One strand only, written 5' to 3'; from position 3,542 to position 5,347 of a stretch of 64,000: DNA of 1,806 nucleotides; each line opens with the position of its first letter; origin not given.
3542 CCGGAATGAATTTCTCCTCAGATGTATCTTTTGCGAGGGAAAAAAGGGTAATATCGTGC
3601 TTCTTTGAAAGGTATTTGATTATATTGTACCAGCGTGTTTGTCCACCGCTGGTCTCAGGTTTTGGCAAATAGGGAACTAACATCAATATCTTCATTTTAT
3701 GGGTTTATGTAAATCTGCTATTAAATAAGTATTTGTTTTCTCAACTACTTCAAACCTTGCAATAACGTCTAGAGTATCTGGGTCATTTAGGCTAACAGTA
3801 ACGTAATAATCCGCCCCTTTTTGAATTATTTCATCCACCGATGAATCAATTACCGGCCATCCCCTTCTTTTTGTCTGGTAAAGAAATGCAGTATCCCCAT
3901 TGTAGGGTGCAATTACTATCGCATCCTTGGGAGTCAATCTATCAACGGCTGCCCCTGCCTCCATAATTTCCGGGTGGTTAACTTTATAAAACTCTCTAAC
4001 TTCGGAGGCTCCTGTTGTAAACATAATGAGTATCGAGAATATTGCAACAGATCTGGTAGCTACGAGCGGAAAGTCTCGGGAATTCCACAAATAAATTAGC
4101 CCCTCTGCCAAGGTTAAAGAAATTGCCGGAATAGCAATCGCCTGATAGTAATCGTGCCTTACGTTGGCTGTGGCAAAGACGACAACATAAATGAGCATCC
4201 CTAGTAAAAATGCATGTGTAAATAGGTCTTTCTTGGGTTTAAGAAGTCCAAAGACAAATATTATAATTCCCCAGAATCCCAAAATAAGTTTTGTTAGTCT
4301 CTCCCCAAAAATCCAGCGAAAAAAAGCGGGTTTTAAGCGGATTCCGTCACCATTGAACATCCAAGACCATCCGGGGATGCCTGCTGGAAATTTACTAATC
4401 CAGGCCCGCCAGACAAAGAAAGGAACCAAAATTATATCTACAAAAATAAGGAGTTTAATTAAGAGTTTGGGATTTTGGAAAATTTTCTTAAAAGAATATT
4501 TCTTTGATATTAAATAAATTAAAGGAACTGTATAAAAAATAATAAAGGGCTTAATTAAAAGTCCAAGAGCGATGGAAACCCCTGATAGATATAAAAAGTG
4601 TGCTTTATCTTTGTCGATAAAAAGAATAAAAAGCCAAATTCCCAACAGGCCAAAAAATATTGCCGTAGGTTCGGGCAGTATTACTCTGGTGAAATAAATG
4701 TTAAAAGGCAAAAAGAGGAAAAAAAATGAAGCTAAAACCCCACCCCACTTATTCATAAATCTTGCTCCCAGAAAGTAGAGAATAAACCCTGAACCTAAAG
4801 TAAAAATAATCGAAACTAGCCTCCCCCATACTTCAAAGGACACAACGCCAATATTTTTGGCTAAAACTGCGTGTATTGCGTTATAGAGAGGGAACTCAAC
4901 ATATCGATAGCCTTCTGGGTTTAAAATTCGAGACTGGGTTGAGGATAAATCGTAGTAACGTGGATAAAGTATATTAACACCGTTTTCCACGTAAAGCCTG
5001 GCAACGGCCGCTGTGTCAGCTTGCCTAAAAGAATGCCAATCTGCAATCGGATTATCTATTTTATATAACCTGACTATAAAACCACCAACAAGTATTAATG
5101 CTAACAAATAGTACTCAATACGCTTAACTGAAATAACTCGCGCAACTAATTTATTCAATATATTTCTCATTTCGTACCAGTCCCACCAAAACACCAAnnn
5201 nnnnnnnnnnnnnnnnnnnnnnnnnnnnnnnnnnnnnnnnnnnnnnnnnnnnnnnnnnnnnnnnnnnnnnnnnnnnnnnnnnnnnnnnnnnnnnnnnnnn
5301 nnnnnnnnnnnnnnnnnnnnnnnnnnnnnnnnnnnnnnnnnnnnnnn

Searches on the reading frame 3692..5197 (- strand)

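Call 7: search_protein_families(library=pfam, proteins=[window:3692-5197:-], max_evalue=0.001)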
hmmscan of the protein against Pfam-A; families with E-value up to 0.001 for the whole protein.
window:3692-5197:- (501 aa): 2 families
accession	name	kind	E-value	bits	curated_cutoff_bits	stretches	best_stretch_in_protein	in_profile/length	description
PF13231.12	PMT_2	-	9e-13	49.2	26.1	1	125-263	24-160/160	Dolichyl-phosphate-mannose-protein mannosyltransferase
PF02366.24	PMT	-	4e-07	30.3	22.7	1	122-230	82-196/245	Dolichyl-phosphate-mannose-protein mannosyltransferase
